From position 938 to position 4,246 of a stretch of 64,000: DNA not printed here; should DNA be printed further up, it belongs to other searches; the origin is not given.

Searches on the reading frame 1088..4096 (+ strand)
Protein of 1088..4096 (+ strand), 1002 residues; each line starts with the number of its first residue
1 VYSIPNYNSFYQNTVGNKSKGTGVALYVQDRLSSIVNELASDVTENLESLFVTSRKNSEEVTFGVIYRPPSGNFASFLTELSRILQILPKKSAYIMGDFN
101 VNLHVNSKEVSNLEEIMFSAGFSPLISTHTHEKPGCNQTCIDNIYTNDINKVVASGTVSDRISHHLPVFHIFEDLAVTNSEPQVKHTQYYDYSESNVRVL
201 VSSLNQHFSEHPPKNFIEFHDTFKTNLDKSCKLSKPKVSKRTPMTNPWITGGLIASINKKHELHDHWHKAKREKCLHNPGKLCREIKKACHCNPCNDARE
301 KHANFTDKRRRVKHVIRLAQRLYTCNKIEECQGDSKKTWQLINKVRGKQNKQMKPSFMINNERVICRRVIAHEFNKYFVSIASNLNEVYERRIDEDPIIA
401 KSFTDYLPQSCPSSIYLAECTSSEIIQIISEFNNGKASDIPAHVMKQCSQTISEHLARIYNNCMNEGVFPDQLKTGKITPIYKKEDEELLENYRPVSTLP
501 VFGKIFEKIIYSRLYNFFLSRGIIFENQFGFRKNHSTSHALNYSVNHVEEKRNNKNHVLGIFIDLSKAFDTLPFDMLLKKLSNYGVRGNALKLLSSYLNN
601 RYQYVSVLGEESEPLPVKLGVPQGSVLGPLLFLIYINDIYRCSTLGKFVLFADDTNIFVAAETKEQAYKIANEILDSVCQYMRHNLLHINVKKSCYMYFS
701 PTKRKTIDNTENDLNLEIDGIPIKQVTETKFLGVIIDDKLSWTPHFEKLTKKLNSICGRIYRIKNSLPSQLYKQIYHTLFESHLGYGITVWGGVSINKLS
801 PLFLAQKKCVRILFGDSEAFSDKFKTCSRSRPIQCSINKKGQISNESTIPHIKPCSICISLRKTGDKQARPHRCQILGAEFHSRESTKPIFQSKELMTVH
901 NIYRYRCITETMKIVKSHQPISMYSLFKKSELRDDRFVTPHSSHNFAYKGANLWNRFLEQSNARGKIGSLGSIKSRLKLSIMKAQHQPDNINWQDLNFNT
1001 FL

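Call 11: search_protein_families(library=pfam, proteins=[window:1088-4096:+])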
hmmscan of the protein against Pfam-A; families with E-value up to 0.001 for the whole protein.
window:1088-4096:+ (1002 aa): 2 families
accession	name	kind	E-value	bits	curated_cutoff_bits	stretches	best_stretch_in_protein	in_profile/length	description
PF00078.32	RVT_1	-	5.4e-37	127.9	29.6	1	483-736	2-205/205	Reverse transcriptase (RNA-dependent DNA polymerase)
PF14529.12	Exo_endo_phos_2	-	0.00024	21.4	27.4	0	63-168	3-116/117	Endonuclease-reverse transcriptase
